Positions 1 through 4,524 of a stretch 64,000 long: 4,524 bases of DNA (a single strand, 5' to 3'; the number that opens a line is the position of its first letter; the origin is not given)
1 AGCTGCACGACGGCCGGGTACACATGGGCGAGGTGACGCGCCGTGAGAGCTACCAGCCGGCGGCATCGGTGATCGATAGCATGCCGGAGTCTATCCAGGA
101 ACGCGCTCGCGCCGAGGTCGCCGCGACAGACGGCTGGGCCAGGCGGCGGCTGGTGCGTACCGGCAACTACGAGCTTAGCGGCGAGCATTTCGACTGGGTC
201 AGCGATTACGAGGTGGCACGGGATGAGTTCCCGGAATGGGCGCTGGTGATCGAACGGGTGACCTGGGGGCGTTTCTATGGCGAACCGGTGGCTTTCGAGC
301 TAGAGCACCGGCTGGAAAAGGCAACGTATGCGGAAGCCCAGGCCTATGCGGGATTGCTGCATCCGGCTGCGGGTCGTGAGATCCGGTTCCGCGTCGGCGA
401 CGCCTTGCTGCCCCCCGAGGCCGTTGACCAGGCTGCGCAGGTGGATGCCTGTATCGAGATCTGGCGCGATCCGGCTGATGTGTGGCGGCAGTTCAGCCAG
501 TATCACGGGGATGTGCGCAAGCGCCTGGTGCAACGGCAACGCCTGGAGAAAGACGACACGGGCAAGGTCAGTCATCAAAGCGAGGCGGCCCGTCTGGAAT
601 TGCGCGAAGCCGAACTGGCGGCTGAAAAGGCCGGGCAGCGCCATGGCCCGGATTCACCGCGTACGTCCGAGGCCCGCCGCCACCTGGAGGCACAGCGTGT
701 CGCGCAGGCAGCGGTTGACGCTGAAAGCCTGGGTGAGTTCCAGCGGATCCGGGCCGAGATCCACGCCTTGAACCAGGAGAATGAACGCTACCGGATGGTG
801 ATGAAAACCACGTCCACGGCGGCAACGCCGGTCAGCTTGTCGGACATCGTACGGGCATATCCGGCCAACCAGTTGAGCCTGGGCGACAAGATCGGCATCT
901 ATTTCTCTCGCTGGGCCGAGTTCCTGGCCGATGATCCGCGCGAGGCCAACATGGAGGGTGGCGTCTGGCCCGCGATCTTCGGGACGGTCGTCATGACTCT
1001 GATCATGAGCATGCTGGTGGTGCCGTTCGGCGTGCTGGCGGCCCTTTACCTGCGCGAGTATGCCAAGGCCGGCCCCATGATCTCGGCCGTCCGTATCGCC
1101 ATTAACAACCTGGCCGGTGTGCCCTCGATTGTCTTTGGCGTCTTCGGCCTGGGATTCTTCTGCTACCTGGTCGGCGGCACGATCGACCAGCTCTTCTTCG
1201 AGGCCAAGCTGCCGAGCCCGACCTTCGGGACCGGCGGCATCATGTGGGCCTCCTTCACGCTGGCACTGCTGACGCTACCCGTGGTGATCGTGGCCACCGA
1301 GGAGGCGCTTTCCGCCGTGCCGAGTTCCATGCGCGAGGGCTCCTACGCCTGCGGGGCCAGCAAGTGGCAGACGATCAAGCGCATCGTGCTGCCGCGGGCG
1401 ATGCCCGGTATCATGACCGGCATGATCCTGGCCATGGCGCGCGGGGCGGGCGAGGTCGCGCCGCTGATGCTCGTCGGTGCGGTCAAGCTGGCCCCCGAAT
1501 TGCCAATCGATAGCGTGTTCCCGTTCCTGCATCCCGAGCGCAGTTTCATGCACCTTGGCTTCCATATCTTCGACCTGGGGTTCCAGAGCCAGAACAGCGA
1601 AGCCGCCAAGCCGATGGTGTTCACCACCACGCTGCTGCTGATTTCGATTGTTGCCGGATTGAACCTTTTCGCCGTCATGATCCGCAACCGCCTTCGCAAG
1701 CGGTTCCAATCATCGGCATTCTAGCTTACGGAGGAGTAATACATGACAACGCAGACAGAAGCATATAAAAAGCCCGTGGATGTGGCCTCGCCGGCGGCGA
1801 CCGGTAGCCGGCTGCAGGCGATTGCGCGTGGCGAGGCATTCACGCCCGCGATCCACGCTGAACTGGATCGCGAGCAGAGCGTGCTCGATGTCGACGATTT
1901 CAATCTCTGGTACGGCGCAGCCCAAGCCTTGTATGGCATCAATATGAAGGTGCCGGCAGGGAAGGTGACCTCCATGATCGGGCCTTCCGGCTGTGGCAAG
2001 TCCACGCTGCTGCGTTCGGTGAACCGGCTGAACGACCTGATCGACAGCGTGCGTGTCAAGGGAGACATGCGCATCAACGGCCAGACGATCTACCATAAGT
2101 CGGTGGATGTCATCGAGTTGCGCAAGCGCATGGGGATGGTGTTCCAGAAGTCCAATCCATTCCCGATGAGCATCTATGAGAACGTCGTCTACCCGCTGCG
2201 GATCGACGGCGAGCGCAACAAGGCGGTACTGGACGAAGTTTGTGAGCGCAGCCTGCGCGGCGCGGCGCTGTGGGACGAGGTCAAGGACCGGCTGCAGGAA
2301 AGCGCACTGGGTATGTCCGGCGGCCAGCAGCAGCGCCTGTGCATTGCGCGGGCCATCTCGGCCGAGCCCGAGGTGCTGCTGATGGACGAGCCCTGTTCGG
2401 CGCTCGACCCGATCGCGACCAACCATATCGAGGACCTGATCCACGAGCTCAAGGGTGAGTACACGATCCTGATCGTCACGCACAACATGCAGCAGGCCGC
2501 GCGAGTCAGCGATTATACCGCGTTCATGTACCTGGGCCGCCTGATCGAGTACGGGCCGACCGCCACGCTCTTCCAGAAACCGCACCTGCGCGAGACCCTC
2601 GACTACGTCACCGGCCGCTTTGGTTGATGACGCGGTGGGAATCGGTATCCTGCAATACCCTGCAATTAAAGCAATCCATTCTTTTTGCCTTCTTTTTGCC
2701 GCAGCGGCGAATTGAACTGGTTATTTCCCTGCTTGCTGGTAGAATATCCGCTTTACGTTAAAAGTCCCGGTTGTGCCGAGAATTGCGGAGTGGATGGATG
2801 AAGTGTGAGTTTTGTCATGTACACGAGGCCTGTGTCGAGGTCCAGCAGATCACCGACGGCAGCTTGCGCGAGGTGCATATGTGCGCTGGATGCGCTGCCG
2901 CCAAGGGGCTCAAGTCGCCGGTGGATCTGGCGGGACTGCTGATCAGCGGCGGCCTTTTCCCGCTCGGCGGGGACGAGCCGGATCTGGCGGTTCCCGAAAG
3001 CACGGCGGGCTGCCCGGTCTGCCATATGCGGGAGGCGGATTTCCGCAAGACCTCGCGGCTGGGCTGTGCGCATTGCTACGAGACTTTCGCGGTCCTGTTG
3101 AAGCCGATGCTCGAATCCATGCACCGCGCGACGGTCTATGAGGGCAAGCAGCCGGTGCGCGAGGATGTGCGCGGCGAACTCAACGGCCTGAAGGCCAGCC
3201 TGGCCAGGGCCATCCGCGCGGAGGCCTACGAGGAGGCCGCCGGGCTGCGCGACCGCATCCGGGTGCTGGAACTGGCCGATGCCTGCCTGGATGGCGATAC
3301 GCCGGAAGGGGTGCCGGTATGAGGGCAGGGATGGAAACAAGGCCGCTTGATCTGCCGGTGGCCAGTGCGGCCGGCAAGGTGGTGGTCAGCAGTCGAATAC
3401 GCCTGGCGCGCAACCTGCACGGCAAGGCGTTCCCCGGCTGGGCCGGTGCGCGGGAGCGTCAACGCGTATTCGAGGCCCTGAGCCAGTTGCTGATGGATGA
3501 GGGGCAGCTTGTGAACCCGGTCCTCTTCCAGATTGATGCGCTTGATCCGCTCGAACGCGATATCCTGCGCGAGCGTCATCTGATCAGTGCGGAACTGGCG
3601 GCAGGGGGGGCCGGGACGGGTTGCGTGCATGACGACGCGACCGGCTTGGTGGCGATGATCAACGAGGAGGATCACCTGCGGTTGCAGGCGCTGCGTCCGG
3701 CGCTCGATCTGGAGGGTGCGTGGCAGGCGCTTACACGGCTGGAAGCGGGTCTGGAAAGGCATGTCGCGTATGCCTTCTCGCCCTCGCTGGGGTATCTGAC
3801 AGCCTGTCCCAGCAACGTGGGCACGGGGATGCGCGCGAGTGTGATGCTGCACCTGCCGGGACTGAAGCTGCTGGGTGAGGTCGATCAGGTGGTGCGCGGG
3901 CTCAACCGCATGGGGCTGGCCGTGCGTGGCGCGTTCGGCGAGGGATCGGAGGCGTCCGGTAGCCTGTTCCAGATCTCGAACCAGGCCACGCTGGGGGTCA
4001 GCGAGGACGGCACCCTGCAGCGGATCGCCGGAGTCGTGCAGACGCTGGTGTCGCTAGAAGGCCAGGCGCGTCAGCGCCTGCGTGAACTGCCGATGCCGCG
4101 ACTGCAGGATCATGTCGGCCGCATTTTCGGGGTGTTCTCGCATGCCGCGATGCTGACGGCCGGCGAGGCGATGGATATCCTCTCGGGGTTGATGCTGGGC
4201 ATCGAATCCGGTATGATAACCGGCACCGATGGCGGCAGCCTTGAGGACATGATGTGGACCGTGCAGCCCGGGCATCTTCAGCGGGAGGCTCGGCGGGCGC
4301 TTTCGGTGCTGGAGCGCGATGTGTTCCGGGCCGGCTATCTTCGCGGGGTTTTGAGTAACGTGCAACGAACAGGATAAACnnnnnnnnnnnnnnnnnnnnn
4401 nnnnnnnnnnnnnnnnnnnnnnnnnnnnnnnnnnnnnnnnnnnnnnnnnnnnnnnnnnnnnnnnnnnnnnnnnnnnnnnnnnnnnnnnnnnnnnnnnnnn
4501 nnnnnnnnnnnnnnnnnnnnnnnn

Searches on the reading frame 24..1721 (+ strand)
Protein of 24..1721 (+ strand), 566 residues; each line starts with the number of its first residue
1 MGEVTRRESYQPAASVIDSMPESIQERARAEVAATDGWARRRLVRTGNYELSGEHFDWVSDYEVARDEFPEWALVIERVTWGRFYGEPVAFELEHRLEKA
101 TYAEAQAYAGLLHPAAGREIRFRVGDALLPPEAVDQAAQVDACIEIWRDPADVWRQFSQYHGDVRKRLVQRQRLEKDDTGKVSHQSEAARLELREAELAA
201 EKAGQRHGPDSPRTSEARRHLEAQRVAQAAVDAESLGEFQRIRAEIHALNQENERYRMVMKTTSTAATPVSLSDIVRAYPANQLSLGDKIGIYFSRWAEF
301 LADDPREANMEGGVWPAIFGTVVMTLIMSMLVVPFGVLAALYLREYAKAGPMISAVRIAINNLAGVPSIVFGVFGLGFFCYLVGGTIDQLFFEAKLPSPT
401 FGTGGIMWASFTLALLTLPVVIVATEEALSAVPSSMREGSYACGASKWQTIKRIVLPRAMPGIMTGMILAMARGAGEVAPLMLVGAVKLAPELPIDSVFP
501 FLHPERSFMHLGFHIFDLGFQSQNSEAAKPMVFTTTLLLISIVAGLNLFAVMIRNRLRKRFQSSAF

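Call 67: search_protein_families(library=pfam, proteins=[window:24-1721:+], max_evalue=0.00001)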
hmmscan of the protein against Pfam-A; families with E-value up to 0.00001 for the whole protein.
window:24-1721:+ (566 aa): 1 family
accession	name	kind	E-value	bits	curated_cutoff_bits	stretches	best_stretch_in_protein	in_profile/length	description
PF00528.27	BPD_transp_1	-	2.6e-15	57.1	26.4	1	333-559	2-184/184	Binding-protein-dependent transport system inner membrane component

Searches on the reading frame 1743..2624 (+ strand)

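Call 67: search_protein_families(library=pfam, proteins=[window:1743-2624:+], max_evalue=0.00001)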
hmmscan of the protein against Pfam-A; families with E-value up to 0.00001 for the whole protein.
window:1743-2624:+ (294 aa): 3 families
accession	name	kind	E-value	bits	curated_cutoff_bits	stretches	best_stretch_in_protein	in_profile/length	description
PF00005.33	ABC_tran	-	1.1e-28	101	25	1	65-218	3-136/137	ABC transporter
PF13304.12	AAA_21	-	3.4e-09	37.6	27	0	176-249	223-300/304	AAA domain, putative AbiEii toxin, Type IV TA system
PF02463.25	SMC_N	-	5.2e-06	26.5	40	0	74-255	25-205/220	RecF/RecN/SMC N terminal domain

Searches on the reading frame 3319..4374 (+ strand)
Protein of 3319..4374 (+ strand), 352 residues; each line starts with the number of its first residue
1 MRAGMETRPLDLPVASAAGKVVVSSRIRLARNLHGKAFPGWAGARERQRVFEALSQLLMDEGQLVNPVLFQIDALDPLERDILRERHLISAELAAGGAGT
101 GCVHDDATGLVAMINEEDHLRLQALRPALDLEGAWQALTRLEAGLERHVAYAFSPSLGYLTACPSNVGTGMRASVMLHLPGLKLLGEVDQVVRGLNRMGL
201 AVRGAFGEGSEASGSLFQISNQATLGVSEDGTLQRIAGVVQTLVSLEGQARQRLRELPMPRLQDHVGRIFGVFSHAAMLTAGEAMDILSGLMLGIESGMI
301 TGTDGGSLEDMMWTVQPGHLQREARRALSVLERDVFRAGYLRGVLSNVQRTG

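Call 67: search_protein_families(library=pfam, proteins=[window:3319-4374:+], max_evalue=0.00001)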
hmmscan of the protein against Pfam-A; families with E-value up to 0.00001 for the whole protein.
window:3319-4374:+ (352 aa): 1 family
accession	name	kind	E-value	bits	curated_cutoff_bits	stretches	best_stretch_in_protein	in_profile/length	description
PF00217.24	ATP-gua_Ptrans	-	2.7e-57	193.9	22.4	1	68-249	20-202/203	ATP:guanido phosphotransferase, C-terminal catalytic domain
